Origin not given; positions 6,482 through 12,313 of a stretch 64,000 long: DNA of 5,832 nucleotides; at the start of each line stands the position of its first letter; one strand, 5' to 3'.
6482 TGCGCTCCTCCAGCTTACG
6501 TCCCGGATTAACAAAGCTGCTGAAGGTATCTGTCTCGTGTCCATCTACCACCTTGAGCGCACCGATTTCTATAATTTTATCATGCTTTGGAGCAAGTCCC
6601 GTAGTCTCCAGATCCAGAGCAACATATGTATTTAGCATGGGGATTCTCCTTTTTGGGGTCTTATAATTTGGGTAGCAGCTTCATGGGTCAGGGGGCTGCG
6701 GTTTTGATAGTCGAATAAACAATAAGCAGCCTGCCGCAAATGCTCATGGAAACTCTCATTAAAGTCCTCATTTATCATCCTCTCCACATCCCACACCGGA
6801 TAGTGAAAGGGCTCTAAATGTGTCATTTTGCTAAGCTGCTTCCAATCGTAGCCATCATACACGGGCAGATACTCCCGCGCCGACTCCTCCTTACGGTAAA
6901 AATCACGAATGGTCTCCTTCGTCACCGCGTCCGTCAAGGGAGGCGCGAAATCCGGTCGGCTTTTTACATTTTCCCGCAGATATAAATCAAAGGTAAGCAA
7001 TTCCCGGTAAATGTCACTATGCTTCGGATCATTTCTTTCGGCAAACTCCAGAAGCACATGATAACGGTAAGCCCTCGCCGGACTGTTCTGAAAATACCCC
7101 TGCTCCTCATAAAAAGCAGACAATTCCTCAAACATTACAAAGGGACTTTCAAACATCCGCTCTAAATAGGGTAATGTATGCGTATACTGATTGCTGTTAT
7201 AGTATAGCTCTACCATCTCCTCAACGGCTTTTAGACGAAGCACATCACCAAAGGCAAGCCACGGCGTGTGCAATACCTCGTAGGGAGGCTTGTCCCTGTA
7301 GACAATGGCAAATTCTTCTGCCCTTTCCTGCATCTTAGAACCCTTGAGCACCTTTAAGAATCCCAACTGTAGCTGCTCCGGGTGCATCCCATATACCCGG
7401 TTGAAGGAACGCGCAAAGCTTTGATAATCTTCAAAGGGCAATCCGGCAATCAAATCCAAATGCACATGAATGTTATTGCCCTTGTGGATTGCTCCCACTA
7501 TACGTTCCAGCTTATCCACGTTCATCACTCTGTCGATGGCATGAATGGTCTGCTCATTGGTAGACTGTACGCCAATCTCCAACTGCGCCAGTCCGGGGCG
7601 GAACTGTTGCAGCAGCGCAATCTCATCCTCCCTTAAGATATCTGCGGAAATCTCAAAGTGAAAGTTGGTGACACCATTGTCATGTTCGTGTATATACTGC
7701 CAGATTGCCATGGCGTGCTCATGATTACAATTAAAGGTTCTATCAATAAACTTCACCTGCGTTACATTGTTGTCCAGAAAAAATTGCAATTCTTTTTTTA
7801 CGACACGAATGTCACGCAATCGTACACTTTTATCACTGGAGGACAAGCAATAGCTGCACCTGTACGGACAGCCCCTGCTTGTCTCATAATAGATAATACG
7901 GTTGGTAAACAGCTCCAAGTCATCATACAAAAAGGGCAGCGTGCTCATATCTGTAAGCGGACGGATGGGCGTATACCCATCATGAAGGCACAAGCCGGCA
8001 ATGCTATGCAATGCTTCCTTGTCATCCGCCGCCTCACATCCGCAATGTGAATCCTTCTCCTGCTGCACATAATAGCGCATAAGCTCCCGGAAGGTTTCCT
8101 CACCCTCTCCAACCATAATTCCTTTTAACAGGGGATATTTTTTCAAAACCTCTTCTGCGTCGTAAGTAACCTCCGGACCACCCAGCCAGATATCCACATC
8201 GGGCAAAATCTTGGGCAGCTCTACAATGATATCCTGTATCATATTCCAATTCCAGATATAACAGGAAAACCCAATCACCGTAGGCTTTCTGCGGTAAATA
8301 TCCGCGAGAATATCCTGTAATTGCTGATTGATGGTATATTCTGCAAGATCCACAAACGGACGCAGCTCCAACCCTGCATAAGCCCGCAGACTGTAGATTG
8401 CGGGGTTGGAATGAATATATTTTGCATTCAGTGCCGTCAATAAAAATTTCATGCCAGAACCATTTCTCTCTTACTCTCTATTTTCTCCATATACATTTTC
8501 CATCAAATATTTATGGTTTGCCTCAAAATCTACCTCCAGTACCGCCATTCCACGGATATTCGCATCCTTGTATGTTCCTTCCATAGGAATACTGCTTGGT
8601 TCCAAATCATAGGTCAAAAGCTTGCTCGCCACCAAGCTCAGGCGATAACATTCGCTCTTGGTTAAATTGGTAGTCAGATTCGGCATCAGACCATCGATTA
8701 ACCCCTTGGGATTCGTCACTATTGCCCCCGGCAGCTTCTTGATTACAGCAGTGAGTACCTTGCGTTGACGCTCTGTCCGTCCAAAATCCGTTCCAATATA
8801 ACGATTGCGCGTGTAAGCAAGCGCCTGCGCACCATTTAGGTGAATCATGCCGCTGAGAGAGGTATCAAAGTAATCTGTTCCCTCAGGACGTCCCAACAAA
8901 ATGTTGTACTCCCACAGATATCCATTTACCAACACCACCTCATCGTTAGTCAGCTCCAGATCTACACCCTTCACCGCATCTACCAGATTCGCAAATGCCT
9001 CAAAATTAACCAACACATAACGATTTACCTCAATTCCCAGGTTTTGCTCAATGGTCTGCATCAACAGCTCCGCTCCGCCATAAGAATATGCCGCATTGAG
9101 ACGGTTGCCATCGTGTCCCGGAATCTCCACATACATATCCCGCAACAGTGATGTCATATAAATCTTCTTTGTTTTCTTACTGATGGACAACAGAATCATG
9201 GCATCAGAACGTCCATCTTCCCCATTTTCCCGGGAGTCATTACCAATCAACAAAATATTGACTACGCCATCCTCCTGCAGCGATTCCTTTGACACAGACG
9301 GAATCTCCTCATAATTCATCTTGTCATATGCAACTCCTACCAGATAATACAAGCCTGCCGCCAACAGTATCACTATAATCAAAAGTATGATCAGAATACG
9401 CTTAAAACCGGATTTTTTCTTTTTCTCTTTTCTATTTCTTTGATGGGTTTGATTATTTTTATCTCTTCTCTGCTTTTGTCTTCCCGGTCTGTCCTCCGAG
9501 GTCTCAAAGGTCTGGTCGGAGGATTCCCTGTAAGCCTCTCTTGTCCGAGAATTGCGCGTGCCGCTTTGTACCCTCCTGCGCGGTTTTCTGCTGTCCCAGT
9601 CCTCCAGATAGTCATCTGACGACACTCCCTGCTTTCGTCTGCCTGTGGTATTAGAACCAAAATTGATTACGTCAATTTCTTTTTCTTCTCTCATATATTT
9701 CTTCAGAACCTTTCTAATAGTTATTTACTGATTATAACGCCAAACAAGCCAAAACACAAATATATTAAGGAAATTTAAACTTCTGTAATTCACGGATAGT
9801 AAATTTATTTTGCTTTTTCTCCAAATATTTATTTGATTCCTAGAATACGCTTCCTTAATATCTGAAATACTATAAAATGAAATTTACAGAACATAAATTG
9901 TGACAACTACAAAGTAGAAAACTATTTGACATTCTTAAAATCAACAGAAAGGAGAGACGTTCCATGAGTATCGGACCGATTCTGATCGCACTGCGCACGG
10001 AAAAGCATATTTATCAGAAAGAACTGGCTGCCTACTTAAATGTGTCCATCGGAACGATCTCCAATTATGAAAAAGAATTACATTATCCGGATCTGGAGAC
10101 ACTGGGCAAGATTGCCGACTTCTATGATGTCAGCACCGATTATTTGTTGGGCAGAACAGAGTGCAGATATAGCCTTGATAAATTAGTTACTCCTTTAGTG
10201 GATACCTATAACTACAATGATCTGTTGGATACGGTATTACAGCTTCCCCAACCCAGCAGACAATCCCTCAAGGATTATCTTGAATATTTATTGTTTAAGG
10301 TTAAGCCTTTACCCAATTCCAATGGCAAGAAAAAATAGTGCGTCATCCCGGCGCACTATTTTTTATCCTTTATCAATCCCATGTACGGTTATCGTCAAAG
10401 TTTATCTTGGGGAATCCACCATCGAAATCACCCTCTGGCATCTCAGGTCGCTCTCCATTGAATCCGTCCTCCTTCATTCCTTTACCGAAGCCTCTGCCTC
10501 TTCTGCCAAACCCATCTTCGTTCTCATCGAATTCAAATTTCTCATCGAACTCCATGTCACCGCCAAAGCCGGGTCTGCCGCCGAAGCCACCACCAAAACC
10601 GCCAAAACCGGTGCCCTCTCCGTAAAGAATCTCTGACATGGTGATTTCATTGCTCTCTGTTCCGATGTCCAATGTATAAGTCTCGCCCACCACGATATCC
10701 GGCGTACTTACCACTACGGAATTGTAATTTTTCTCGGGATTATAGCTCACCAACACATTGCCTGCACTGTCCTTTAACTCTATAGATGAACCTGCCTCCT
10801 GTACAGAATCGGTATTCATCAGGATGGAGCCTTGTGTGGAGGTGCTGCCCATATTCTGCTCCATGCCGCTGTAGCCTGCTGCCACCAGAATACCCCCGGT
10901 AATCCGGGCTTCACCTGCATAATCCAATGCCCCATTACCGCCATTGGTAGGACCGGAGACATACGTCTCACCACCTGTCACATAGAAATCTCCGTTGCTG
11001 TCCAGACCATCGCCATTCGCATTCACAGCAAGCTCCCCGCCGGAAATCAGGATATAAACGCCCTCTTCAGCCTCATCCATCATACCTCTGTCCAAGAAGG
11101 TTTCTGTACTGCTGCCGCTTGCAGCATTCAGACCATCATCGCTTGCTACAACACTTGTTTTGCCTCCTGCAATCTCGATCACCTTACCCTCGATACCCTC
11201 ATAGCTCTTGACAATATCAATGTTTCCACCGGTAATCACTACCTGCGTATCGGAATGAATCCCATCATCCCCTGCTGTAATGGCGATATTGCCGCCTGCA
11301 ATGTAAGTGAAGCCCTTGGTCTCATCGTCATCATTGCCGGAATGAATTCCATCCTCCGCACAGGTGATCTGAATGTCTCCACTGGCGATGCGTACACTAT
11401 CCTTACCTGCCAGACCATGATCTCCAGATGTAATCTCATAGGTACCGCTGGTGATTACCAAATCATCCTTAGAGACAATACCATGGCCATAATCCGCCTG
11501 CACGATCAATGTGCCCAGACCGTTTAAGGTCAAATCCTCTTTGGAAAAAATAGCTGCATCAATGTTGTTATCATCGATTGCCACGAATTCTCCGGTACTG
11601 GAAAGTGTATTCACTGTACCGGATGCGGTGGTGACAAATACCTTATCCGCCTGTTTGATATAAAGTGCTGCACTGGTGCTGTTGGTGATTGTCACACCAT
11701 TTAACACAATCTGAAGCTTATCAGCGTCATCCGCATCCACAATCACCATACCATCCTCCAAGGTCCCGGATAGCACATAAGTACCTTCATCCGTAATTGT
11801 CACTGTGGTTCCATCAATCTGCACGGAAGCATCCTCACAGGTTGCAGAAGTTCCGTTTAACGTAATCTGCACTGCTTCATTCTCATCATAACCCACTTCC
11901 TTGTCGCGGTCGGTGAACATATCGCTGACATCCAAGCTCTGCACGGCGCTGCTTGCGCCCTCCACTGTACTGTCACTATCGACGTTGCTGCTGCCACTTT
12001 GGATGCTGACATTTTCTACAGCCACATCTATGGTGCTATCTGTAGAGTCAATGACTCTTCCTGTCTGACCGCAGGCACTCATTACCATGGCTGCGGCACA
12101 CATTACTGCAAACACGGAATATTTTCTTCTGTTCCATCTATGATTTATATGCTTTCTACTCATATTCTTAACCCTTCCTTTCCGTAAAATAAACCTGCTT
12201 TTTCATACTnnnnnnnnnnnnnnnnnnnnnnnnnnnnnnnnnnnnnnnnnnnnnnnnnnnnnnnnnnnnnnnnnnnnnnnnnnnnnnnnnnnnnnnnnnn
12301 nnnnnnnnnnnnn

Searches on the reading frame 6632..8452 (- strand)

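Call 75: search_protein_families(library=pfam, proteins=[window:6632-8452:-], max_evalue=0.00001)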
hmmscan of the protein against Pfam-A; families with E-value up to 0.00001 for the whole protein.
window:6632-8452:- (606 aa): 3 families
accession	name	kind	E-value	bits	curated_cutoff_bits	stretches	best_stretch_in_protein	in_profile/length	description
PF13311.11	DUF4080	-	5.3e-62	209.8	22.9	1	379-557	1-176/188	Protein of unknown function (DUF4080)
PF02310.24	B12-binding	-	1.9e-17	63.7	32.1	1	9-124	7-120/121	B12 binding domain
PF04055.27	Radical_SAM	-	1e-13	52.3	29.5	1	189-351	1-164/166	Radical SAM superfamily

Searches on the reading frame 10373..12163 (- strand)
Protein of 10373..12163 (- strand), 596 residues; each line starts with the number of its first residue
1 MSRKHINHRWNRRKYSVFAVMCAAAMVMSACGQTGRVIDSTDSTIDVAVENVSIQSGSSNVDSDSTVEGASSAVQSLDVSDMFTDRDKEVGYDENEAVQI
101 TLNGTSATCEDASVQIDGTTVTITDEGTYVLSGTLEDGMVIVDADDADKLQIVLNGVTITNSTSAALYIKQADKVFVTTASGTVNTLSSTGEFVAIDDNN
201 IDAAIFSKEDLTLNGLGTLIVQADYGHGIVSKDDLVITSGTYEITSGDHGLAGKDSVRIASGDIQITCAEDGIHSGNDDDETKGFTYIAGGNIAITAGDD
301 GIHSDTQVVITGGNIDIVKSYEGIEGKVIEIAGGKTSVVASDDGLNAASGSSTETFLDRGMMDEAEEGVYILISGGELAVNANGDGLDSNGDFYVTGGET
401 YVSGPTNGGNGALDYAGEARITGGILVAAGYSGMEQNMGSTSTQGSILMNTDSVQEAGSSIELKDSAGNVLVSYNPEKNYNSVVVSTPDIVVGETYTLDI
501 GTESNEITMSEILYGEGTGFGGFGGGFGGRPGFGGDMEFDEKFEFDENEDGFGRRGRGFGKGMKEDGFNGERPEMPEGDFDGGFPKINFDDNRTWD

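Call 8: search_protein_families(library=pfam, proteins=[window:10373-12163:-], max_evalue=0.001)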
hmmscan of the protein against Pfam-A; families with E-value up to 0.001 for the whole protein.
window:10373-12163:- (596 aa): 1 family
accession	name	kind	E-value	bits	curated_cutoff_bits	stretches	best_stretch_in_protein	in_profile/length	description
PF14262.12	Cthe_2159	-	1.1e-82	277.7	25.8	1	117-403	1-257/262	Carbohydrate-binding domain-containing protein Cthe_2159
